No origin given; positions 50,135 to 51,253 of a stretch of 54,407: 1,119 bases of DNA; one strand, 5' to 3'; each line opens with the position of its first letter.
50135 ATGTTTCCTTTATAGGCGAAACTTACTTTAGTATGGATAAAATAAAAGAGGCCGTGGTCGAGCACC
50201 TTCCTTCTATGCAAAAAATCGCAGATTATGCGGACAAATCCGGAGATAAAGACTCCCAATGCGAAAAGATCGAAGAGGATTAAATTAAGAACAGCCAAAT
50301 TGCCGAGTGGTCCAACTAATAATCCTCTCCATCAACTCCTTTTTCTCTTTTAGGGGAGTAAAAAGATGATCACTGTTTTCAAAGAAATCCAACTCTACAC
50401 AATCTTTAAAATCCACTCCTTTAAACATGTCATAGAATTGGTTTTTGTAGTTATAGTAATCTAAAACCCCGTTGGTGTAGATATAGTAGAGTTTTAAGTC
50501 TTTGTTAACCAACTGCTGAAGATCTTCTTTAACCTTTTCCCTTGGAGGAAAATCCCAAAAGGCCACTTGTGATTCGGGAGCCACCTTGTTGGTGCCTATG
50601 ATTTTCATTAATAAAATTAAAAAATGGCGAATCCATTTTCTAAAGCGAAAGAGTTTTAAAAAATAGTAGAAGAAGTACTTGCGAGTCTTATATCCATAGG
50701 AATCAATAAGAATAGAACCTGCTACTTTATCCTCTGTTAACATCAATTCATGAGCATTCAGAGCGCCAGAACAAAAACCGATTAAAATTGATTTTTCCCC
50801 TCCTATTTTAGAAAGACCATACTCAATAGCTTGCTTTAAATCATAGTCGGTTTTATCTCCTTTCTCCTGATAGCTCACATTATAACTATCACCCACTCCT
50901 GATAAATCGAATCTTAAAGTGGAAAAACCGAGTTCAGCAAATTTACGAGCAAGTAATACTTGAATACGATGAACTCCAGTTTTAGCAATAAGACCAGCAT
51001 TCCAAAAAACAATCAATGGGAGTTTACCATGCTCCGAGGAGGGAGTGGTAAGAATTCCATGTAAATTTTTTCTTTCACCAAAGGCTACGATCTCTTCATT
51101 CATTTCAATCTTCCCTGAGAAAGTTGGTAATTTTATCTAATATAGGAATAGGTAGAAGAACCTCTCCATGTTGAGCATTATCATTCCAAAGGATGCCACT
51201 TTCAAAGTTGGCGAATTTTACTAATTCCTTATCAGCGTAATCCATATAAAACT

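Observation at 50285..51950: NRPS ends in, and is followed by, paralogous hydrolase-like units with non-serine nucleophile elbows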

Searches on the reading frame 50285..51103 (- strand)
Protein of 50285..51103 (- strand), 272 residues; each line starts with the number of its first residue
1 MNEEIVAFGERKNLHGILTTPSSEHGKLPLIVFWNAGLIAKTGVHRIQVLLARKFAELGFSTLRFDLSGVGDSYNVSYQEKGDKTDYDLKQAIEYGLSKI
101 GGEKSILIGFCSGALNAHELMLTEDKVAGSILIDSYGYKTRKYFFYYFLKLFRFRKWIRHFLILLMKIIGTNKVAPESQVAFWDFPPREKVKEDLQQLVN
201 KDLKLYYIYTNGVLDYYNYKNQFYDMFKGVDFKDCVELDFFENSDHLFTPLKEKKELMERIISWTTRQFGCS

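Call 6: search_protein_families(library=ncbifam, proteins=[window:50285-51103:-], max_evalue=1)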
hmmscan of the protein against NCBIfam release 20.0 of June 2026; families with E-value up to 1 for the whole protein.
window:50285-51103:- (272 aa): 4 families
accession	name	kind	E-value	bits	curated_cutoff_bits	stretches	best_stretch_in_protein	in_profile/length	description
TIGR03100.1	hydr1_PEP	hypoth_equivalog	9.6e-15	54.6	168.45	1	9-264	9-271/274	hydrolase 1, exosortase A system-associated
TIGR03101.1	hydr2_PEP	hypoth_equivalog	0.00015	21.4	202.75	1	45-121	42-117/266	hydrolase 2, exosortase A system-associated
NF058544.1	IVPilMotSglTMyx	equivalog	0.0038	17.1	300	1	46-134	50-136/210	type IV pili motility protein SglT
NF047920.1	lactonase_UilS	equivalog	0.034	13.8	400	1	43-74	35-67/285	UilS family quorum-quenching N-acyl-homoserine lactonase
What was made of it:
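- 50285..51103 (-): hydr1-type stand-alone alpha/beta hydrolase, 272 aa. Proposed triad: Cys111 (50771-50773), Asp134 (50702-50704), His246 (50366-50368). TIGR03100 54.6 bits (call 6).
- On TIGR03100 hydr1_PEP: The match is full length, residues 9-264 on profile positions 9-271 of 274 (call 6).
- Closest known: TIGR03100 / TIGR03101. Same: These are the best-scoring curated families, in the predicted pairing (call 6).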

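Call 7: search_protein_families(library=pfam, proteins=[window:50285-51103:-], max_evalue=1)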
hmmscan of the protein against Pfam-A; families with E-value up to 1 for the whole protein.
window:50285-51103:- (272 aa): 3 families
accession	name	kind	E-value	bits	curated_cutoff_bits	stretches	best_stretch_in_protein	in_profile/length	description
PF00561.26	Abhydrolase_1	-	1.2e-05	25.5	25.8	1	51-137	19-106/245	alpha/beta hydrolase fold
PF12146.15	Hydrolase_4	-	0.00041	20.2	27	1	51-174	23-139/239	Serine aminopeptidase, S33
PF12697.13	Abhydrolase_6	-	0.0026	18.9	26.3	1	54-164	23-114/217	Alpha/beta hydrolase family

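Call 11: find_homologous_proteins(query=window:50285-51103:-)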
Query window:50285-51103:- (272 aa): 5 proteins with E <= 0.001 among 1278 candidates.
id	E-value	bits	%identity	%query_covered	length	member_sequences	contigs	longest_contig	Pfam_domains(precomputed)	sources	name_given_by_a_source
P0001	6.7e-180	614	99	100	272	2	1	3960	PF00561.27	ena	-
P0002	3.6e-73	264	42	99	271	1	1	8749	PF00561.27,PF12146.16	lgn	-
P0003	1.1e-32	132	29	97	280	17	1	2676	PF00561.27,PF12146.16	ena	-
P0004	3.1e-17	81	28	97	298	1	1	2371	PF12697.14,PF00561.27,PF12146.16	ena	-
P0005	5.2e-8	51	33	42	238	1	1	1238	-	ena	-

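Call 12: find_encoding_contigs(protein=window:50285-51103:-, flank=10000, max_places=6)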
Protein window:50285-51103:- (272 aa): no gene with exactly this product is on record in the collection.
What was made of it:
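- Tried and rejected: The window's hydr1 is not on record as an exact sequence (call 12).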

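Call 14: find_encoding_contigs(protein=P0001, flank=10000)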
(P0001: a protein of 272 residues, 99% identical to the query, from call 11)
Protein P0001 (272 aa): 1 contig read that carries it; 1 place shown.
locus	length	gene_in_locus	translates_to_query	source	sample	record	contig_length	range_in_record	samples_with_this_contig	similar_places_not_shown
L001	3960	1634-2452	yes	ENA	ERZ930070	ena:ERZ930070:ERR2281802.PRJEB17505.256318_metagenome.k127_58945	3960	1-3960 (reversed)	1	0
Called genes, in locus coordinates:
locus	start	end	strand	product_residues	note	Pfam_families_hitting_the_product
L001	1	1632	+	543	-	?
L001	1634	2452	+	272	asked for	PF00561:Abhydrolase_1 (weak)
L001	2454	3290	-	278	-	-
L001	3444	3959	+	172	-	?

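Call 15: find_encoding_contigs(protein=P0002, flank=10000)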
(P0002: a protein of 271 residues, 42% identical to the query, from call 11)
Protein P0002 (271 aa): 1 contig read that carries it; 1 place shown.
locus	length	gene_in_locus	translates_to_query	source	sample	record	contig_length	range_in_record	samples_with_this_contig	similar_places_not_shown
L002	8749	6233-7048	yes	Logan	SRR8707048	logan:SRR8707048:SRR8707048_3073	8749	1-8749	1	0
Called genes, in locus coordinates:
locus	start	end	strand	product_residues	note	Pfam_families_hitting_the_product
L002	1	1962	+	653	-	?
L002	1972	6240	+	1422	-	PF00668:Condensation, PF00501:AMP-binding, PF13193:AMP-binding_C, PF00550:PP-binding, PF00561:Abhydrolase_1 (weak), PF12146:Hydrolase_4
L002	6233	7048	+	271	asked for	PF00561:Abhydrolase_1 (weak), PF12146:Hydrolase_4 (weak)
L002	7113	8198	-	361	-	PF09346:SMI1_KNR4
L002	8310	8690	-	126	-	-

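Call 23: find_related_loci(query=A1, collection=genome_contigs, flank=10000)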
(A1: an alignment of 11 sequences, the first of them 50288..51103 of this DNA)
Query A1 (272 aa) in genome_contigs; peptide patterns used: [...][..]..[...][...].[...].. (x = any residue, [..] = any of these).
599 stretches matched a pattern (row limit reached: there are more); 507 encode a relative of the query (tblastn E <= 1e-3); the best 80 are kept; 80 distinct loci.
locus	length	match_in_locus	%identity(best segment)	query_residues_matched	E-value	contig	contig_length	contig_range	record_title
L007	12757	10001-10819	37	1-269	2e-60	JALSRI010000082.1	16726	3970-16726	MAG: Thiohalobacter sp. isolate 356-308_metabat1_scaf2bin.060 356-308_scaffold_2038_c1, whole genome shotgun sequence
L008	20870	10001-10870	33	1-270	5e-51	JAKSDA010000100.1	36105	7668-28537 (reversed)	MAG: Proteobacteria bacterium isolate MAG.37 k141_8904740, whole genome shotgun sequence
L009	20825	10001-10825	34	3-269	1e-50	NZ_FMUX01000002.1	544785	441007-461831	Desulfoluna spongiiphila strain AA1, whole genome shotgun sequence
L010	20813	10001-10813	34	3-270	2e-49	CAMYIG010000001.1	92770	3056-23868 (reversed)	MAG: uncultured Gammaproteobacteria bacterium isolate FO_M_Gamma_032.1 genome assembly, contig: scaffold_105, whole geno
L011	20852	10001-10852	33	1-272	4e-49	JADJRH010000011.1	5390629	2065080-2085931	MAG: Polyangiaceae bacterium isolate Fred_18-Q3-R57-64_MAXAC.407 tig00350861-10-53847230, whole genome shotgun sequence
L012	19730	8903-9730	32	2-269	8e-49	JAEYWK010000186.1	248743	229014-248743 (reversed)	MAG: Proteobacteria bacterium isolate OH_CBlB_264 k127_2042726, whole genome shotgun sequence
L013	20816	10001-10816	34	1-269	2e-48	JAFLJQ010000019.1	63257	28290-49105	MAG: Gammaproteobacteria bacterium isolate MC-03 c_000001216569_1, whole genome shotgun sequence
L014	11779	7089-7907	34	1-270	1e-47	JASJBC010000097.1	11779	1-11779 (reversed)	MAG: Acidimicrobiia bacterium isolate MO_071.B23 MO_071.c_1237, whole genome shotgun sequence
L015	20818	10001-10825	32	3-272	4e-47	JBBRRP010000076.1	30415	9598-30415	MAG: Polyangiales bacterium isolate La2_concoct.020 La2_concoct.020_K_341568L30415_cov_15.0016, whole genome shotgun seq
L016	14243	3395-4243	30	1-264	3e-47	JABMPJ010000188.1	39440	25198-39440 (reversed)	MAG: Lentisphaerae bacterium isolate bin.508 k141_5818654, whole genome shotgun sequence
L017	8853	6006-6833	29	2-272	3e-47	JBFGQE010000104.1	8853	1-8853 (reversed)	MAG: Gammaproteobacteria bacterium isolate Mix_sand04.2021.02.G.34 k141_2747483_length_8853_cov_13.0000, whole genome sh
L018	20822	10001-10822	30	1-269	3e-46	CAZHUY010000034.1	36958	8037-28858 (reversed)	MAG TPA_asm: uncultured Myxococcales bacterium isolate SRP263991_co7_365 genome assembly, contig: NODE_1335_length_36958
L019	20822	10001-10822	33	3-269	7e-46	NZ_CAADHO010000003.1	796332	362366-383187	Desulfoluna butyratoxydans isolate Desulfoluna butyratoxydans MSL71, whole genome shotgun sequence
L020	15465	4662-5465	33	1-265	6e-46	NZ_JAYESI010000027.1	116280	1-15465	Corallococcus sp. RDP092CA NODE_27_length_116280_cov_17.538350, whole genome shotgun sequence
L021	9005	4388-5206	32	1-269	1e-45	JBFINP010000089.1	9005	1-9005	MAG: Acidimicrobiia bacterium isolate Mix_sand12.2021.10.G.66 k141_120388_length_9005_cov_31.3485, whole genome shotgun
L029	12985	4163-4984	33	3-269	6e-44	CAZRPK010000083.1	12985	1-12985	MAG TPA_asm: uncultured Kangiella sp. isolate binchicken_co67_61 genome assembly, contig: NODE_5078_length_12985_cov_51.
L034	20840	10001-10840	33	1-269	3e-43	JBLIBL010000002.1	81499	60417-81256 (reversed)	MAG: Polaribacter sp. isolate 3300053770_29 Ga0535642_0000040, whole genome shotgun sequence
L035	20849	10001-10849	29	1-272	4e-43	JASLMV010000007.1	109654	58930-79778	MAG: Gammaproteobacteria bacterium isolate Arabian10_MAG_56 NODE_7_length_109654_cov_19.310567, whole genome shotgun seq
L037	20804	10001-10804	31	1-265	5e-43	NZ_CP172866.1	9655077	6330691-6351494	Corallococcus coralloides strain KYC2213 chromosome, complete genome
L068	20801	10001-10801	30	1-269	4e-40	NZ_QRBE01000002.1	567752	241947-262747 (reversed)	Dyella monticola strain 4 G-K06 scaffold2, whole genome shotgun sequence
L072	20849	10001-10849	31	1-264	6e-40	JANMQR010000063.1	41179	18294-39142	MAG: Burkholderiales bacterium isolate OTE_51_metabat_170 OTE_51_k141_5180560, whole genome shotgun sequence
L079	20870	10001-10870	30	1-272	5e-39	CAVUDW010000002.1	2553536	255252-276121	MAG: uncultured Gemmatimonadaceae bacterium isolate MFD02832.bin.1.4 genome assembly, contig: contig_4617, whole genome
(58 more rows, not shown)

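Call 34: search_protein_families(library=ncbifam, proteins=[L068:5433-7013:+, L068:7010-7795:+, L068:7852-9222:+, L068:9219-10001:+, L068:10001-10828:+, L068:10825-11829:+, L068:11830-13623:+, L068:13620-15167:+, L068:15139-16137:+, L068:2936-3745:+], max_evalue=0.00001)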
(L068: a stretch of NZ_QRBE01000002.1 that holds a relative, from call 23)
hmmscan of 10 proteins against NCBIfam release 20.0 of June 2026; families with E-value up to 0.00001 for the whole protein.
L068:5433-7013:+ (526 aa): 3 families
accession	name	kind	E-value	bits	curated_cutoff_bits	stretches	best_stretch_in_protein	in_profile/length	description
TIGR03007.1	pepcterm_ChnLen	equivalog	1.3e-115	386.5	278.85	1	28-522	7-496/498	XrtA system polysaccharide chain length determinant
TIGR03017.1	EpsF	equivalog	1.2e-19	70.4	422.75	2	32-313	12-302/444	chain length determinant protein EpsF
NF008568.0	PRK11519.1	equivalog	4e-06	25.3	1068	0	143-213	229-299/720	tyrosine-protein kinase Wzc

L068:7010-7795:+ (261 aa): 6 families
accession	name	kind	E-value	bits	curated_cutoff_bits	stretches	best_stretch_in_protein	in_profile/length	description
TIGR03018.1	pepcterm_TyrKin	hypoth_equivalog_domain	9.7e-53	178.6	230.65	1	56-258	1-207/207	XrtA-associated tyrosine autokinase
TIGR01007.1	eps_fam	subfamily_domain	3.3e-21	75.8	108.05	1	69-259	2-189/204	polysaccharide biosynthesis tyrosine autokinase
NF008568.0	PRK11519.1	equivalog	1.1e-16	60.2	1068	1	67-258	507-696/720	tyrosine-protein kinase Wzc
TIGR03029.1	EpsG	equivalog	2.8e-16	59.5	313.8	1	64-230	81-243/274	chain length determinant protein tyrosine kinase EpsG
TIGR01005.1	eps_transp_fam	subfamily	2e-15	56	411.7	1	48-259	510-717/754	exopolysaccharide transport protein family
NF007350.0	PRK09841.1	equivalog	1.3e-10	40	1248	1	67-250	512-691/726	tyrosine-protein kinase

L068:7852-9222:+ (456 aa): 1 family
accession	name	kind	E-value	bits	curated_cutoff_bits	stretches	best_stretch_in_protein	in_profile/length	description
TIGR03016.1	pepcterm_hypo_1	hypoth_equivalog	1.6e-15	57.1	90.85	2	30-283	9-255/477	TIGR03016 family PEP-CTERM system-associated outer membrane protein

L068:9219-10001:+ (260 aa): 2 families
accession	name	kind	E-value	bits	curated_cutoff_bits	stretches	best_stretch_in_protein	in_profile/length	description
TIGR03101.1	hydr2_PEP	hypoth_equivalog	4.7e-25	88.6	202.75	1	11-189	4-190/266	hydrolase 2, exosortase A system-associated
TIGR03100.1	hydr1_PEP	hypoth_equivalog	1.6e-13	50.6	168.45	1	17-142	12-137/274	hydrolase 1, exosortase A system-associated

L068:10001-10828:+ (275 aa): 1 family
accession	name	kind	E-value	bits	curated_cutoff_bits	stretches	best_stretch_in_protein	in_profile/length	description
TIGR03100.1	hydr1_PEP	hypoth_equivalog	3e-23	82.5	168.45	1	10-264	10-273/274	hydrolase 1, exosortase A system-associated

L068:10825-11829:+ (334 aa): 23 families
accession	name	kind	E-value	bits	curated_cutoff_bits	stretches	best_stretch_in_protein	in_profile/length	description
TIGR01179.1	galE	equivalog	2.9e-128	427.4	262.3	1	4-323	2-328/332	UDP-glucose 4-epimerase GalE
NF007956.0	PRK10675.1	subfamily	8e-72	242.2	394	1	3-321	2-330/338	UDP-glucose 4-epimerase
TIGR02197.1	heptose_epim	equivalog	2.6e-36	125.4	274.6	1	4-280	1-272/316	ADP-glyceromanno-heptose 6-epimerase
TIGR01181.1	dTDP_gluc_dehyt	equivalog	7.2e-30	104.2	365.1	1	4-320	2-311/321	dTDP-glucose 4,6-dehydratase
TIGR04180.1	EDH_00030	hypoth_equivalog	1.2e-26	93.4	475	1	4-307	1-297/297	NAD-dependent 4,6-dehydratase LegB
TIGR03466.1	HpnA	hypoth_equivalog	1.3e-26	93.3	367.65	1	3-165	2-164/327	hopanoid-associated sugar epimerase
NF008360.0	PRK11150.1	equivalog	2.3e-21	76.3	452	1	4-280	2-265/310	ADP-glyceromanno-heptose 6-epimerase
NF042422.1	oxyalk_red_OleD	equivalog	1.3e-17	64.2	580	1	4-151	3-149/329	2-alkyl-3-oxoalkanoate reductase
NF043036.1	ErythonDh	equivalog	1.1e-16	60.9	325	1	4-168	3-176/321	D-erythronate dehydrogenase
NF011728.1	PRK15181.1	equivalog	3e-16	59.4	760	1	4-177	18-203/348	Vi polysaccharide biosynthesis UDP-N-acetylglucosaminuronic acid C-4 epimerase TviC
NF042423.1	oxyalk_red_Shew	equivalog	1.9e-14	53.5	580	1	2-173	9-176/331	2-alkyl-3-oxoalkanoate reductase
TIGR01214.1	rmlD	equivalog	5.7e-13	48.6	224.05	1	3-167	1-146/285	dTDP-4-dehydrorhamnose reductase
NF052578.1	StrlDmthSdmBMthl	equivalog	3e-12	46.9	600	1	3-242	2-221/328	sterol demethylase protein SdmB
NF007582.0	PRK10217.1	equivalog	8e-11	41.6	698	1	1-239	1-242/355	dTDP-glucose 4,6-dehydratase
NF058621.1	DiazavRedAvaA7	equivalog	1.8e-09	37.7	400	1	4-239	3-221/304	3-diazoavenalumate denitrifying reductase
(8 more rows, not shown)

L068:11830-13623:+ (597 aa): 0 families

L068:13620-15167:+ (515 aa): 1 family
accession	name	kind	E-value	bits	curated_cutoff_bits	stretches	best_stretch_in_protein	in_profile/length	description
TIGR02900.1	spore_V_B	equivalog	8.4e-08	31.4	372.3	0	274-453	289-467/488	stage V sporulation protein B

L068:15139-16137:+ (332 aa): 0 families

L068:2936-3745:+ (269 aa): 5 families
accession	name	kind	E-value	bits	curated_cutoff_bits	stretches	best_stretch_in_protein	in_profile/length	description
NF042922.1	4PPT_HetI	equivalog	1.4e-23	83.4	370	1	75-251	40-224/235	4'-phosphopantetheinyl transferase HetI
NF007676.0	PRK10351.1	equivalog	1.1e-19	70.8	174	1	88-210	27-146/195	4'-phosphopantetheinyl transferase AcpT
NF047349.1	4PPT_AusB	equivalog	2.1e-14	53.5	225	1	80-221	26-162/205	aureusimine biosynthesis 4'-phosphopantetheinyl transferase AusB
TIGR00556.1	pantethn_trn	domain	1e-07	32.1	45.35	1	150-254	3-109/128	phosphopantetheine--protein transferase domain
NF007604.0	PRK10251.1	equivalog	2.2e-07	30.6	169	1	93-209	51-163/209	enterobactin synthase subunit EntD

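Call 36: search_solved_structures(query=window:50288-51103:-, max_evalue=1)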
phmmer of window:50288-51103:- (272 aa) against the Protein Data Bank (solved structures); distinct sequences matched with E-value up to 1: 11.
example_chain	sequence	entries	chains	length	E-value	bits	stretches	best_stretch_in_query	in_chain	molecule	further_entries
9w30_A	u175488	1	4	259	1.8e-08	37.4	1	11-115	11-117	Alpha/beta superfamily hydrolase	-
9pjb_A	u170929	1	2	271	4.6e-07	32.8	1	9-127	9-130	MHETase MHT043-5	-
8b4u_A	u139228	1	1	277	8.4e-06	28.7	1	7-112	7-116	Alpha/beta hydrolase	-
9h0z_A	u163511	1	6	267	1.3e-05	28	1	11-75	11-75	Serine aminopeptidase S33 domain-containing protein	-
9pir_A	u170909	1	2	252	1.7e-05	27.6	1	12-113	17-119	Alpha/beta fold hydrolase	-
9pid_A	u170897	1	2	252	3.3e-05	26.8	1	12-113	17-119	Alpha/beta fold hydrolase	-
9pic_A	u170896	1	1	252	3.3e-05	26.7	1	12-113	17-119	Alpha/beta fold hydrolase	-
7q4h_A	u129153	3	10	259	4.6e-05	26.3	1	11-75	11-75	Hydrolase_4 domain-containing protein | Serine aminopeptidase S33 domain-containing protein | Prolyl oligopeptidase family protein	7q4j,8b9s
3trd_A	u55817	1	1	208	0.064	16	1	2-119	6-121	Alpha/beta hydrolase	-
7wwh_A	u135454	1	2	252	0.53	13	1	16-80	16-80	Alpha/beta hydrolase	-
2fuk_A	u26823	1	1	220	0.72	12.5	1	46-115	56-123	XC6422 protein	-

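Call 42: find_homologous_proteins(query=A3, max_evalue=0.00001)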
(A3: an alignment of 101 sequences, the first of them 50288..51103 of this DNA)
Query A3 (101 sequences) (272 aa, profile of the alignment): 18 proteins with E <= 0.00001 among 4963 candidates.
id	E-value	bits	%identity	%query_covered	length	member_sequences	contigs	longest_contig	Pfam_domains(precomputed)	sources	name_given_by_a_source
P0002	3.4e-80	287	42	99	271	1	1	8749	PF00561.27,PF12146.16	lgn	-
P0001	1.1e-73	266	99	100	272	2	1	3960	PF00561.27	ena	-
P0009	3.6e-67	245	28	98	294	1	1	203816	PF00561.27,PF12146.16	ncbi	-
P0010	2.7e-66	242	33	98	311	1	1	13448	PF12146.16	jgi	jgi:Serine aminopeptidase, S33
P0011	3.4e-65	238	32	40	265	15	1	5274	PF02273.22,PF12146.16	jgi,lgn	jgi:pimeloyl-ACP methyl ester carboxylesterase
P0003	3.0e-63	232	29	97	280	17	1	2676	PF00561.27,PF12146.16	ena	-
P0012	1.1e-57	214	23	82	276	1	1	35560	PF12146.16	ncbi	-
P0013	5.0e-57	211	35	30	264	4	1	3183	PF12146.16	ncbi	-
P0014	1.4e-56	210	34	44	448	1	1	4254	PF00561.27,PF12146.16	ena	-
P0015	7.1e-50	188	33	26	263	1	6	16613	PF12146.16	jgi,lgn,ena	jgi:alpha-beta hydrolase superfamily lysophospholipase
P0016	2.5e-45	173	40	9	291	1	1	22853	PF12146.16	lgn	-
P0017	3.7e-43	166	37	45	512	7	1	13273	PF00561.27,PF12146.16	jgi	jgi:alpha-beta hydrolase superfamily lysophospholipase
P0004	1.3e-41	161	28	97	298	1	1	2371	PF12697.14,PF00561.27,PF12146.16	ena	-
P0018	3.1e-41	160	37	26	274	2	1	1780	PF12697.14,PF00561.27,PF12146.16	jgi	-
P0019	1.2e-40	158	34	29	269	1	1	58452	PF12146.16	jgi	-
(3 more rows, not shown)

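Call 45: find_encoding_contigs(protein=P0017, flank=8000, max_places=2)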
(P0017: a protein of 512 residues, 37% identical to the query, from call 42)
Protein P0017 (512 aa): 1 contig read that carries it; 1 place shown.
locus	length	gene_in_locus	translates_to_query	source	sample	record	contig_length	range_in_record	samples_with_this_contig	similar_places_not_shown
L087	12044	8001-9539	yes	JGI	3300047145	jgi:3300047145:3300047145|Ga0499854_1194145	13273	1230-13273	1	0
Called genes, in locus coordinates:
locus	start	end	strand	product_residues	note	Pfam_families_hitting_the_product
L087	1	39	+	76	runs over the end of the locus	PF05402:PqqD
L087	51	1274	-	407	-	PF14907:NTP_transf_5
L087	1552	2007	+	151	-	PF01648:ACPS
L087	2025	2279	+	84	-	PF00550:PP-binding (weak)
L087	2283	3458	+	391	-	PF02771:Acyl-CoA_dh_N, PF00441:Acyl-CoA_dh_1 (weak)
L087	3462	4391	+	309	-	-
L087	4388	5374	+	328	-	PF08893:DUF1839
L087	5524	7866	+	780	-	PF22666:Glyco_hydro_2_N2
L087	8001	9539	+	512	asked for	PF00561:Abhydrolase_1 (faint), PF12146:Hydrolase_4 (weak)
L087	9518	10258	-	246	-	PF01613:Flavin_Reduct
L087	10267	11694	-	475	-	PF01943:Polysacc_synt, PF13440:Polysacc_synt_3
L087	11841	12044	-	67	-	?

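Call 46: search_protein_representatives(alignment_id=A2)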
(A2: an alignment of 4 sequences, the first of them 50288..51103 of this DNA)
Query: 4 sequences, 280 profile positions. Proteins with E-value up to 0.001 (for the whole library): 11277; up to 1e-10: 6119; up to 1e-30: 2129. The best 150 are listed.
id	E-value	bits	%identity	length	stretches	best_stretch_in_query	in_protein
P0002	2.4e-130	450.1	-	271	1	1-280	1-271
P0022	6.9e-77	274.7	-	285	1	1-280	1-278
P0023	1.1e-76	274.0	-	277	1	3-279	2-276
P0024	1.7e-74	266.9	-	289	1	1-280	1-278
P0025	2.4e-74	266.4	-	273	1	1-279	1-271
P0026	1.4e-73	263.9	-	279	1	1-278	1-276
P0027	1.1e-71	257.6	-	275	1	2-276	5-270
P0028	1.5e-71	257.3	-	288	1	1-279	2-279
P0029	2.9e-71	256.3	-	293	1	3-277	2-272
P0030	5.5e-71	255.4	-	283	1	3-278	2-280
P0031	7.8e-71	254.9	-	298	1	1-279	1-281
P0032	1.0e-70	254.5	-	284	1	1-276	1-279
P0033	1.2e-68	247.7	-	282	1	1-275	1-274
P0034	2.0e-68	247.0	-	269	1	1-278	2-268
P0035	2.9e-68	246.5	-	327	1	1-277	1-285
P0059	1.8e-64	234.0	-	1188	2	4-276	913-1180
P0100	4.7e-61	222.8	-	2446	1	1-279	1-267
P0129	7.4e-60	218.9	-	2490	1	2-275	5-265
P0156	3.5e-58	213.4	-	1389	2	5-273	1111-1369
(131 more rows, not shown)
